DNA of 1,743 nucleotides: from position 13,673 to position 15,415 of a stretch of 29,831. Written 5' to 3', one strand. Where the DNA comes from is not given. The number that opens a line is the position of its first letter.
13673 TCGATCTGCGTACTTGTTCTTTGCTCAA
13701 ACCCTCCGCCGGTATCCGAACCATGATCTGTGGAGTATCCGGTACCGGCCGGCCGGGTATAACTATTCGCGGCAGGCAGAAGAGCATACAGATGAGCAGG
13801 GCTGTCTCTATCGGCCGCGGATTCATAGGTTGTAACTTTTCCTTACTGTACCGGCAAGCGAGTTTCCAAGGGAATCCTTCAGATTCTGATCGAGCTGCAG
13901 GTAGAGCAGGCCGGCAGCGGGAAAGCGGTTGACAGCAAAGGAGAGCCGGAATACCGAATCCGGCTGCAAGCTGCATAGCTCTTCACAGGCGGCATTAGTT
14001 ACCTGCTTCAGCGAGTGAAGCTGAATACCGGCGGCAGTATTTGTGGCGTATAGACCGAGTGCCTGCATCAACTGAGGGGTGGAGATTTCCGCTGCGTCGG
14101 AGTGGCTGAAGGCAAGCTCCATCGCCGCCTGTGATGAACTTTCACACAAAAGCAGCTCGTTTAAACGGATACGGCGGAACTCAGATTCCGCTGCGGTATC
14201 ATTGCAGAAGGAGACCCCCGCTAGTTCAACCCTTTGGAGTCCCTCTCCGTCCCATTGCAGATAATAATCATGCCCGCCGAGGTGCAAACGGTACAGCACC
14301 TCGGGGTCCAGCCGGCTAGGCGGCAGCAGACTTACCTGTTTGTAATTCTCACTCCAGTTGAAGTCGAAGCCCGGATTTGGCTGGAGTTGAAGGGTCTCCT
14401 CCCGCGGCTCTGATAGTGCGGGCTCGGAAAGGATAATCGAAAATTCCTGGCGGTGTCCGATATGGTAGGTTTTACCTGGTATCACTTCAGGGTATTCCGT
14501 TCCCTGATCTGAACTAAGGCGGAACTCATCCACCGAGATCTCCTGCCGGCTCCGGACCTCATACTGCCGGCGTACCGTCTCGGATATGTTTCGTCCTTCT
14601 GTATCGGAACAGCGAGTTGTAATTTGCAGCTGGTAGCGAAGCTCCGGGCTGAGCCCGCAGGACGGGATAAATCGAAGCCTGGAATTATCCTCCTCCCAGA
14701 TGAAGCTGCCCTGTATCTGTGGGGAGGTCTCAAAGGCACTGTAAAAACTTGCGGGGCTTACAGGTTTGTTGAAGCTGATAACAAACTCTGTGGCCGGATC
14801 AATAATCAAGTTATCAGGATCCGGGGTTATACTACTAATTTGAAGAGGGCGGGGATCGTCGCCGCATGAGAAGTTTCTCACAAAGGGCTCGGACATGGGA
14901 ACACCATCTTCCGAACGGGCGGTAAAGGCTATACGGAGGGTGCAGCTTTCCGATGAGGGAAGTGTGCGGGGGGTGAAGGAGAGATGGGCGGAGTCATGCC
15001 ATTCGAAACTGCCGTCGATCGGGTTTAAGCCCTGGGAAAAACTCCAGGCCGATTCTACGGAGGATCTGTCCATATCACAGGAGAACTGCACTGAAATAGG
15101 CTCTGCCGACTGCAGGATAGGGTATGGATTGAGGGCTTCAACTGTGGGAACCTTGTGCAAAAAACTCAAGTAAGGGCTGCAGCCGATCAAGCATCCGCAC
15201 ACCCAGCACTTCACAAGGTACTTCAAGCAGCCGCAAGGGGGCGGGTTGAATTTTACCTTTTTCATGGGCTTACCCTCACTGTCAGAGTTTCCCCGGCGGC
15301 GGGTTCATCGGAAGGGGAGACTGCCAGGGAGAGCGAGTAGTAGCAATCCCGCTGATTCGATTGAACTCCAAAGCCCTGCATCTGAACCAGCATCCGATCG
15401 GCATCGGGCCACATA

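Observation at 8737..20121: Atypical tripartite efflux operon: TPR lipoprotein, TolC, long coiled-coil MFP, two Ig-like lipoproteins, half-RND, full RND and SDR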

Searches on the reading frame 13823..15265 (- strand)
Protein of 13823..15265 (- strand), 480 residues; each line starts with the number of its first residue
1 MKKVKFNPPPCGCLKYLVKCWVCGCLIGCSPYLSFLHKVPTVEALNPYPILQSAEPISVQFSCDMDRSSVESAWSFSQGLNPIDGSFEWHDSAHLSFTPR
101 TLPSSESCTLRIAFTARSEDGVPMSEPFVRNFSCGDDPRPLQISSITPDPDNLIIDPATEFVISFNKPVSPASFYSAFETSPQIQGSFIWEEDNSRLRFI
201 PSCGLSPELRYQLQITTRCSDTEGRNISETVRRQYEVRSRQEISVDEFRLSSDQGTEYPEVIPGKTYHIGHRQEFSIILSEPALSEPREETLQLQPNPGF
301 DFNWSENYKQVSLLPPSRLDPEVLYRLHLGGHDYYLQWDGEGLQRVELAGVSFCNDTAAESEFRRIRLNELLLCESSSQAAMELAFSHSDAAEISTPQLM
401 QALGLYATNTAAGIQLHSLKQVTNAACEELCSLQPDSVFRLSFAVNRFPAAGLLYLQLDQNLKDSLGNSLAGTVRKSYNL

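Call 4: search_protein_families(library=pfam, max_evalue=0.01, proteins=[window:13823-15265:-])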
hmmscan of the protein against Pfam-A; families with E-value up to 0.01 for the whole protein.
window:13823-15265:- (480 aa): 1 family
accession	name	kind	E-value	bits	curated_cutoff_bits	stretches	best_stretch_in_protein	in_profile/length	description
PF13205.12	Big_5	-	2.1e-15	57.8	23.6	2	137-228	1-96/105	Bacterial Ig-like domain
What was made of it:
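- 13823..15265 (-): BigB: paralogous Ig-like lipoprotein (480 aa; lipobox LIGC). Pfam Big_5 2.1e-15 with 2 stretches (call 4).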

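Call 5: search_protein_families(library=ncbifam, max_evalue=0.01, proteins=[window:13823-15265:-])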
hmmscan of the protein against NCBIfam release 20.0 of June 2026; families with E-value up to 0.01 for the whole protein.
window:13823-15265:- (480 aa): 0 families

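Call 10: find_encoding_contigs(protein=window:13823-15265:-, flank=10000, max_places=6)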
Protein window:13823-15265:- (480 aa): 3 contigs read that carry it; 3 places shown.
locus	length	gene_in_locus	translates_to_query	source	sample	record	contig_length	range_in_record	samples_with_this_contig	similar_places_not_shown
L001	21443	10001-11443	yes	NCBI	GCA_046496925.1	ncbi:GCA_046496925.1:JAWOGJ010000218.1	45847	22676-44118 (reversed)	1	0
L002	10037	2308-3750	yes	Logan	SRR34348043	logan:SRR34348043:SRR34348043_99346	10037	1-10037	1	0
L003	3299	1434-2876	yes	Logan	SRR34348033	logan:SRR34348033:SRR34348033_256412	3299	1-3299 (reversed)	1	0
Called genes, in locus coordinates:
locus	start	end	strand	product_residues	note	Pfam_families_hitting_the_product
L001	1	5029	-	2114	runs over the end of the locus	-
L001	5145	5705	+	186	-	PF13428:TPR_14 (faint), PF13432:TPR_16 (faint), PF12895:ANAPC3, PF14559:TPR_19 (weak)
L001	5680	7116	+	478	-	-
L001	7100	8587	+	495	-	PF25919:BSH_CusB (faint), PF25973:BSH_CzcB (weak), PF25989:YknX_C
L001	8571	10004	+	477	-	PF13205:Big_5 (weak)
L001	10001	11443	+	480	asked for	PF13205:Big_5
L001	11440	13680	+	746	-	PF00873:ACR_tran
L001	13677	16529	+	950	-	PF00873:ACR_tran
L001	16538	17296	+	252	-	PF00106:adh_short, PF08659:KR (weak), PF13561:adh_short_C2, PF23441:SDR (weak)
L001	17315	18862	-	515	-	-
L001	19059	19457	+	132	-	PF00392:GntR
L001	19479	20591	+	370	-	PF01145:Band_7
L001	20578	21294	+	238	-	PF00005:ABC_tran, PF02463:SMC_N (faint), PF13304:AAA_21 (faint)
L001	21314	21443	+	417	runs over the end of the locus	PF12704:MacB_PCD, PF02687:FtsX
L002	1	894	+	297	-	?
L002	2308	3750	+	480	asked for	PF13205:Big_5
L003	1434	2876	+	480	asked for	PF13205:Big_5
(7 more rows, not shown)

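Call 32: find_homologous_proteins(query=window:13823-15265:-, max_evalue=0.001)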
Query window:13823-15265:- (480 aa): 10 proteins with E <= 0.001 among 7364 candidates.
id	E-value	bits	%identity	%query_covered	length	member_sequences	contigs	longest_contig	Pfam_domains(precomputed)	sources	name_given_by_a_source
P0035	0.0e+0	1107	100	100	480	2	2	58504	PF13205.13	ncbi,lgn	ncbi:MAG: Ig-like domain-containing protein [Spirochaetia bacterium]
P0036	1.5e-228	778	72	95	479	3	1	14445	PF13205.13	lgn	-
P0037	2.8e-228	777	75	97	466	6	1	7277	PF13205.13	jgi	-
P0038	1.6e-189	649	81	74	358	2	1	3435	PF13205.13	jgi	jgi:hypothetical protein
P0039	7.3e-180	617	78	74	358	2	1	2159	PF13205.13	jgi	-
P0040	2.2e-177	609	77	74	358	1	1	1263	PF13205.13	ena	-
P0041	1.3e-132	461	47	98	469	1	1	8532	PF13205.13,PF17964.8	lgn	-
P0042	9.2e-130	452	47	94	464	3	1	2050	PF13205.13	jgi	-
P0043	7.1e-120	419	44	94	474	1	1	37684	PF13205.13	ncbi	-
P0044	4.2e-66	242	32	95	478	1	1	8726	PF13205.13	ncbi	-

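Call 34: find_encoding_contigs(protein=P0044, flank=10000, max_places=3)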
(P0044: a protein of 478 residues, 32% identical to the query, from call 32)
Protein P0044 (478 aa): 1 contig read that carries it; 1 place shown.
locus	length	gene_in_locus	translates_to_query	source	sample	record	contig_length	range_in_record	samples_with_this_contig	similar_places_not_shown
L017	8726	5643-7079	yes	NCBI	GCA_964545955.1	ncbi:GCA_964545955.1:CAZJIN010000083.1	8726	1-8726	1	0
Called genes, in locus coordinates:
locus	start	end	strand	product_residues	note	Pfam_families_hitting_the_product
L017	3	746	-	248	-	?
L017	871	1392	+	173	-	PF12895:ANAPC3 (faint), PF13428:TPR_14 (faint), PF14559:TPR_19 (faint)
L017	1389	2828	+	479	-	-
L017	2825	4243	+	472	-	PF25917:BSH_RND (weak)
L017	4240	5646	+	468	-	PF13205:Big_5 (weak)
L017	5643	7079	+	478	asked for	PF13205:Big_5 (weak)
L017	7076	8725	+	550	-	?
